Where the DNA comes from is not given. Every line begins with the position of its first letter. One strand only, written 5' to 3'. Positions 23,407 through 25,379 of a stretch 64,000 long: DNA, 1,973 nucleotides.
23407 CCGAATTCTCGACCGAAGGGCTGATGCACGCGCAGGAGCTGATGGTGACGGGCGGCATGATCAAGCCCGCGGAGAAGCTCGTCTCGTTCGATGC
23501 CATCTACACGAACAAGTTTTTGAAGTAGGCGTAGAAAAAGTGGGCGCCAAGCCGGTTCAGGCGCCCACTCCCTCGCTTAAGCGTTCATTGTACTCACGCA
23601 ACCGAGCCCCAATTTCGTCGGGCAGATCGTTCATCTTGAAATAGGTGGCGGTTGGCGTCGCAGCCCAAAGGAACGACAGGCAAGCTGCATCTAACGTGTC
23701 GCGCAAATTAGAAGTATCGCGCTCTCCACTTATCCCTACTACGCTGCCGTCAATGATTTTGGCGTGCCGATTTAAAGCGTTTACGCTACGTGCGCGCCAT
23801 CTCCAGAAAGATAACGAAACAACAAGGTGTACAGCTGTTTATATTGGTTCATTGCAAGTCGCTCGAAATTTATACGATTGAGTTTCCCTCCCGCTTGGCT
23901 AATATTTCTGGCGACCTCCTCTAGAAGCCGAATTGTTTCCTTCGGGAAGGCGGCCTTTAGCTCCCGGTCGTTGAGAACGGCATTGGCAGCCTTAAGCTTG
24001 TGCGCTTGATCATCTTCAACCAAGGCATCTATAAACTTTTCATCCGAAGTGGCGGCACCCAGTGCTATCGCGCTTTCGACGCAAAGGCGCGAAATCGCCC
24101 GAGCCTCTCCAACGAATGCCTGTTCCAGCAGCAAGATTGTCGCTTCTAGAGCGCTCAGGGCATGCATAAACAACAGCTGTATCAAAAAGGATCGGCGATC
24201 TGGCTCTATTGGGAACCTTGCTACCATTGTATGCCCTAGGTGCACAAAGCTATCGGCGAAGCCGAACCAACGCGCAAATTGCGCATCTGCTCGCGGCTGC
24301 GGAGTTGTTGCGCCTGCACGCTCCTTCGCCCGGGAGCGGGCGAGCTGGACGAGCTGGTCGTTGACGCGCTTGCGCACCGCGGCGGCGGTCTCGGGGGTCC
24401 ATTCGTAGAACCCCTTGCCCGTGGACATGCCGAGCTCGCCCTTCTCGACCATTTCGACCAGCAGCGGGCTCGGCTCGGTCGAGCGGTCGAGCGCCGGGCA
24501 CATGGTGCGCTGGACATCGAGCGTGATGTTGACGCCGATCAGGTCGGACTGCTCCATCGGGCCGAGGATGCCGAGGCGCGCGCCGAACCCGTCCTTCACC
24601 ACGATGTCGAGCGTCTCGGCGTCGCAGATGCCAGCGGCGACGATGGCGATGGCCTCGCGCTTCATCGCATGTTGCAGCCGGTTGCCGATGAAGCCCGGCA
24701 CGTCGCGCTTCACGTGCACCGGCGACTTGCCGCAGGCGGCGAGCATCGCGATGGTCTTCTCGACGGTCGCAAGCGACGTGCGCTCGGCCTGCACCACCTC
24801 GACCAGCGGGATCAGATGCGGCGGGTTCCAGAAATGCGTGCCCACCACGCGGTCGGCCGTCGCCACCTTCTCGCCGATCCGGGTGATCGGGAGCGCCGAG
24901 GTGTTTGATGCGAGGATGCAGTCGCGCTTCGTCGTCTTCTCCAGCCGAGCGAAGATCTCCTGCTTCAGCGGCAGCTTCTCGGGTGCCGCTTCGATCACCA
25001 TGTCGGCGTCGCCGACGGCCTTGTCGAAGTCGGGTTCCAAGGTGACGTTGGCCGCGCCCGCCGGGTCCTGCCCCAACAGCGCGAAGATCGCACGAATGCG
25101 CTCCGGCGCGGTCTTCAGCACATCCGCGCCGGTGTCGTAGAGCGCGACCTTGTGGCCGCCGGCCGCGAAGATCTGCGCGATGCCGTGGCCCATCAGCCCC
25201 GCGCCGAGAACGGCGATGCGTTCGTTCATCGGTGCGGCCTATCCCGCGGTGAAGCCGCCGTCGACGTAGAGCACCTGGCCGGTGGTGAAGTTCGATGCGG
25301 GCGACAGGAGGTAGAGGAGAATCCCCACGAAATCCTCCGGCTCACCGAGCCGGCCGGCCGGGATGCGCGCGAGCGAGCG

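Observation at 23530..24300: ~0.77-kb low-GC island (≈49% vs ≈69% background) fusing a foreign 165-aa helical tail to a 3-hydroxyacyl-CoA dehydrogenase gene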

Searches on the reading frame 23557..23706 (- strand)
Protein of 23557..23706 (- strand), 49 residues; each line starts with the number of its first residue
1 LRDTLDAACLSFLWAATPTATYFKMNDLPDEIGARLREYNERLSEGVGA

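Call 4: search_protein_families(library=pfam, proteins=[window:23557-23706:-], max_evalue=1)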
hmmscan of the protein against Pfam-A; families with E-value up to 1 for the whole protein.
window:23557-23706:- (49 aa): 1 family
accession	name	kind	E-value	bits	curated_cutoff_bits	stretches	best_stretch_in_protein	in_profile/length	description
PF13013.11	F-box-like_2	-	0.028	14.8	21.6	1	7-38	4-35/107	F-box-like domain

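Call 6: search_protein_families(library=padloc, proteins=[window:23557-23706:-], max_evalue=1)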
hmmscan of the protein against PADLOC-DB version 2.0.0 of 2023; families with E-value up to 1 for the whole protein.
window:23557-23706:- (49 aa): 0 families

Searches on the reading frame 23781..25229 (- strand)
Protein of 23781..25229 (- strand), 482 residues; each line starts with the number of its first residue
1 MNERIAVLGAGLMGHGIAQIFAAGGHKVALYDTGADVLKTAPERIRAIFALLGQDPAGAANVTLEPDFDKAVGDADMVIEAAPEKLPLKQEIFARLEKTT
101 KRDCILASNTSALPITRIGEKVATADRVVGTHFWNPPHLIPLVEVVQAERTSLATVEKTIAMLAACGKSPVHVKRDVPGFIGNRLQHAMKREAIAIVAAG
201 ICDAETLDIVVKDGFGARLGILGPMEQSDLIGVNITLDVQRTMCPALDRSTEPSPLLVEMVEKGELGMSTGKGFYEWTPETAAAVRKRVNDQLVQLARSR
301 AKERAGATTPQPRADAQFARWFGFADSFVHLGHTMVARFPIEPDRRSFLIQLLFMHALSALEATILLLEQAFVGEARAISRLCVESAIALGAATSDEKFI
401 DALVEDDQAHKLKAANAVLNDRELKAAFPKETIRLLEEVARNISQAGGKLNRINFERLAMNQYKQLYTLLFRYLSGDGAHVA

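Call 4: search_protein_families(library=pfam, proteins=[window:23781-25229:-], max_evalue=1)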
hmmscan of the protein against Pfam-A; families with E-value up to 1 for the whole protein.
window:23781-25229:- (482 aa): 13 families
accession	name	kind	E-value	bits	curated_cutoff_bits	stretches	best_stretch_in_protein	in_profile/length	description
PF02737.24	3HCDH_N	-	1.6e-53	181.8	22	1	5-175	2-178/180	3-hydroxyacyl-CoA dehydrogenase, NAD binding domain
PF00725.27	3HCDH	-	6.6e-21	75.1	22.1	1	179-277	1-97/97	3-hydroxyacyl-CoA dehydrogenase, C-terminal domain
PF18928.5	DUF5677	-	1.9e-12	48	27.1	1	350-480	4-149/166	Family of unknown function (DUF5677)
PF01210.29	NAD_Gly3P_dh_N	-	2.3e-06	28.1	23.1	1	5-108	2-101/158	NAD-dependent glycerol-3-phosphate dehydrogenase N-terminus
PF03446.21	NAD_binding_2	-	0.00019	21.9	21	1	4-112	1-96/161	NAD binding domain of 6-phosphogluconate dehydrogenase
PF03807.23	F420_oxidored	-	0.00092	20.2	21.6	1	4-81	1-66/94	NADP oxidoreductase coenzyme F420-dependent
PF07992.20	Pyr_redox_2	-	0.0083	16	26.1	1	3-48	143-188/291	Pyridine nucleotide-disulphide oxidoreductase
PF00070.33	Pyr_redox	-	0.052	14.5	22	1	4-49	1-46/82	Pyridine nucleotide-disulphide oxidoreductase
PF01262.27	AlaDh_PNT_C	-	0.084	12.7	23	1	4-82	30-100/214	Alanine dehydrogenase/PNT, C-terminal domain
PF01266.30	DAO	-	0.12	12.3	27.9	1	4-36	1-33/353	FAD dependent oxidoreductase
PF02826.25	2-Hacid_dh_C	-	0.16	11.8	25.1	1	2-36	36-70/178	D-isomer specific 2-hydroxyacid dehydrogenase, NAD binding domain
PF03721.20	UDPG_MGDP_dh_N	-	0.19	11.7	27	1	4-35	2-33/187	UDP-glucose/GDP-mannose dehydrogenase family, NAD binding domain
PF01656.29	CbiA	-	0.21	12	25.4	1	16-192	18-94/125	CobQ/CobB/MinD/ParA nucleotide binding domain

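Call 7: search_protein_families(library=ncbifam, proteins=[window:23781-25229:-], max_evalue=1)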
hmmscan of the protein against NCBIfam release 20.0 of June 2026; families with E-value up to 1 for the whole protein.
window:23781-25229:- (482 aa): 41 families (the best 25 are shown)
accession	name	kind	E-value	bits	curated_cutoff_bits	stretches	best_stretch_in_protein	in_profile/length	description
NF042925.1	FHMPC_DH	equivalog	5.6e-71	239.3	500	1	4-298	2-301/304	5-formyl-3-hydroxy-2-methylpyridine 4-carboxylate 5-dehydrogenase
NF006124.0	PRK08268.1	subfamily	4.9e-69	233.6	508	1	3-290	8-300/507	3-hydroxyacyl-CoA dehydrogenase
NF004783.0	PRK06129.1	equivalog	5.3e-59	200.2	347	1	3-231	3-239/315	3-hydroxyacyl-CoA dehydrogenase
TIGR02279.1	PaaC-3OHAcCoADH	equivalog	9.1e-58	196.3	669.4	1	3-288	6-296/503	3-hydroxyacyl-CoA dehydrogenase PaaH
NF004474.0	PRK05808.1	subfamily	5.3e-57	193.3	408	1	3-277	4-282/283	3-hydroxybutyryl-CoA dehydrogenase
NF006722.0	PRK09260.1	equivalog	7.8e-57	192.7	429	1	1-280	1-284/289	3-hydroxyacyl-CoA dehydrogenase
NF006125.0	PRK08269.1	equivalog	1.4e-54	185.4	427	2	67-302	87-321/334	3-hydroxybutyryl-CoA dehydrogenase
NF005715.0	PRK07530.1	equivalog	2.1e-48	165.2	420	1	4-282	6-288/292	3-hydroxybutyryl-CoA dehydrogenase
NF005875.0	PRK07819.1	subfamily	1.3e-46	159.3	319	1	3-277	6-286/287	3-hydroxybutyryl-CoA dehydrogenase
NF004699.0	PRK06035.1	equivalog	8.6e-45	153.1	500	2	71-242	82-249/294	3-hydroxyacyl-CoA dehydrogenase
NF006143.0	PRK08293.1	equivalog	2.4e-44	151.8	312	1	4-278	6-288/291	3-hydroxyacyl-CoA dehydrogenase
NF008727.0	PRK11730.1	equivalog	7e-44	150.3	870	1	3-302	314-617/717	fatty acid oxidation complex subunit alpha FadB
NF008363.0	PRK11154.1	equivalog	1.6e-41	142.2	869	1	3-306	310-614/708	fatty acid oxidation complex subunit alpha FadJ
NF005716.0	PRK07531.1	equivalog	2e-41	142.3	592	1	3-226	5-232/495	carnitine 3-dehydrogenase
TIGR02441.1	fa_ox_alpha_mit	equivalog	8.9e-38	129.8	964.65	1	4-309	337-644/737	fatty acid oxidation complex subunit alpha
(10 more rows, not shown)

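Call 8: find_encoding_contigs(protein=window:23781-25229:-, flank=10000, max_places=10)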
Protein window:23781-25229:- (482 aa): no gene with exactly this product is on record in the collection.

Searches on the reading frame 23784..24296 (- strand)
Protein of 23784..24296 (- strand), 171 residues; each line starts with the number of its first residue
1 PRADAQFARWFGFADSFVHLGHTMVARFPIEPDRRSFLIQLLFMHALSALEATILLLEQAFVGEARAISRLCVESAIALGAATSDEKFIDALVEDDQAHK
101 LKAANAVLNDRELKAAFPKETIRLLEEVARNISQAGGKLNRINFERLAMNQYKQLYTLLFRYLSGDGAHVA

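Call 4: search_protein_families(library=pfam, proteins=[window:23784-24290:-], max_evalue=1)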
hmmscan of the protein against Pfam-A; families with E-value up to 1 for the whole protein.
window:23784-24290:- (169 aa): 1 family
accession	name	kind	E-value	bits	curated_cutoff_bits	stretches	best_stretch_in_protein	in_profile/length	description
PF18928.5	DUF5677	-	1.6e-13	51.5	27.1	1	37-167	4-149/166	Family of unknown function (DUF5677)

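Call 6: search_protein_families(library=padloc, proteins=[window:23784-24290:-], max_evalue=1)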
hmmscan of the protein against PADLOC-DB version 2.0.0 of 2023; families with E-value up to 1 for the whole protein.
window:23784-24290:- (169 aa): 0 families

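Call 7: search_protein_families(library=ncbifam, proteins=[window:23784-24290:-], max_evalue=1)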
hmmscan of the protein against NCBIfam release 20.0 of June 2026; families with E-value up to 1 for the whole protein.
window:23784-24290:- (169 aa): 2 families
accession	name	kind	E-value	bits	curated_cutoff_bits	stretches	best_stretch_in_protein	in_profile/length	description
TIGR02752.1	MenG_heptapren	equivalog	0.1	12.1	419.85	1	120-161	131-171/231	demethylmenaquinone methyltransferase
NF001243.0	PRK00216.1-4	equivalog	0.12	11.7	235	1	120-161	133-173/237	demethylmenaquinone methyltransferase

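Call 57: search_protein_families(library=phrogs, proteins=[window:23784-24296:-], max_evalue=0.1)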
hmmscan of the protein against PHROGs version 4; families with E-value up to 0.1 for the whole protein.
window:23784-24296:- (171 aa): 0 families

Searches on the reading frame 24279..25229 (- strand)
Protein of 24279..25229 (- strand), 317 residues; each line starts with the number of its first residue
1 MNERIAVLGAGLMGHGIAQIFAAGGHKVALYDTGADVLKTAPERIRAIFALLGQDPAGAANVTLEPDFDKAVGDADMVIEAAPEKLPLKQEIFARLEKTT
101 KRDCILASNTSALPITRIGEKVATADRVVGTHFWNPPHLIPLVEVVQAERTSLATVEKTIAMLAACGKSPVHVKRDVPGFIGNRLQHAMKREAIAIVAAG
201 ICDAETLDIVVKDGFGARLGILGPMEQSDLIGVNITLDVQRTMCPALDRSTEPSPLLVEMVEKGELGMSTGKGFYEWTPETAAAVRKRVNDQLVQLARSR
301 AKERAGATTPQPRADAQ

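Call 10: find_related_loci(query=window:24279-25229:-, collection=genome_contigs, flank=10000)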
Query window:24279-25229:- (317 aa) in genome_contigs; peptide patterns used: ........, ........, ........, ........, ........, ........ (x = any residue, [..] = any of these).
600 stretches matched a pattern (row limit reached: there are more); 583 encode a relative of the query (tblastn E <= 1e-3); the best 80 are kept; 80 distinct loci.
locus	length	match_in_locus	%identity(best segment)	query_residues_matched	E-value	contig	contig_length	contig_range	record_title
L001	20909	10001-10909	91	2-304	0e+0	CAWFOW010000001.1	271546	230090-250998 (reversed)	MAG: uncultured Alphaproteobacteria bacterium isolate MFD05684.bin.1.40 genome assembly, contig: contig_107810, whole ge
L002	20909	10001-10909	91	2-304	0e+0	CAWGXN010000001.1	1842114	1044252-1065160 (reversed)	MAG: uncultured Alphaproteobacteria bacterium isolate MFD01721.bin.2.6 genome assembly, contig: contig_2321, whole genom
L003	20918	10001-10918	66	1-304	7e-134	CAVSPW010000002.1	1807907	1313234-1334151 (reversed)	MAG: uncultured Alphaproteobacteria bacterium isolate MFD01299.bin.1.188 genome assembly, contig: contig_12664, whole ge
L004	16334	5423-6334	67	1-304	5e-129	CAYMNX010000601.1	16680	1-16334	MAG TPA_asm: uncultured Rhizobiaceae bacterium isolate binchicken_co84_120 genome assembly, contig: k141_2311366, whole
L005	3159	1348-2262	65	1-304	5e-134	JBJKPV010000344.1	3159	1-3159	MAG: Stellaceae bacterium isolate Bin_16 S1Ck127_1005188_flag_0_multi_4.1824_len_3159, whole genome shotgun sequence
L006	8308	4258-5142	65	1-295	1e-128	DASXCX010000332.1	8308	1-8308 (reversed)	MAG TPA_asm: Stellaceae bacterium isolate SMAG_U5071 k141_5127960, whole genome shotgun sequence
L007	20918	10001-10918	62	3-308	4e-123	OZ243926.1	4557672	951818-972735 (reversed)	MAG: Rhodospirillales bacterium isolate f3036996-ea91-419f-bf8b-46094c79dfb2 genome assembly, chromosome: 1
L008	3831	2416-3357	61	4-316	5e-124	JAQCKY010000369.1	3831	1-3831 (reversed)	MAG: Proteobacteria bacterium isolate casp40-mb.87 NODE_53561_length_3831_cov_0.043140, whole genome shotgun sequence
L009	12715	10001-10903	62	3-303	5e-121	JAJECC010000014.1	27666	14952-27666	MAG: Rhodospirillales bacterium isolate jk18x9bins.84 k141_75185, whole genome shotgun sequence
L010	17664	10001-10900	62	3-302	4e-120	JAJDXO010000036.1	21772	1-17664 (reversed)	MAG: Rhodospirillales bacterium isolate jk18x27bins.37 k141_802670, whole genome shotgun sequence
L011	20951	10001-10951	60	3-316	1e-118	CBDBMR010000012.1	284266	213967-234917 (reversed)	MAG: Rhodospirillales bacterium isolate e27e2cbc-abdb-4762-b094-4e72ea50ec95 genome assembly, contig: contig_12, whole g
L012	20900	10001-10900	63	5-304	6e-117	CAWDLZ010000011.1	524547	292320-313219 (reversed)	MAG: uncultured Alphaproteobacteria bacterium isolate MFD04492.bin.2.120 genome assembly, contig: contig_39229, whole ge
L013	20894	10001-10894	58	3-300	3e-116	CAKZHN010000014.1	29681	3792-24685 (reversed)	MAG TPA_asm: uncultured Rhodoplanes sp. isolate SRR6145091_bin.7_CONCOCT_v1.1_MAG genome assembly, contig: ERZ1023350.10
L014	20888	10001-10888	57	3-298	2e-115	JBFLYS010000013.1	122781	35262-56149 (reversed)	MAG: Pseudomonadota bacterium isolate MAG091 MAG091_13, whole genome shotgun sequence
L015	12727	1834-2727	58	3-300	6e-115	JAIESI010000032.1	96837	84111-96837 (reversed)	MAG: Xanthobacteraceae bacterium isolate co.spades.METABAT.2.5kb_009 c_000000444455, whole genome shotgun sequence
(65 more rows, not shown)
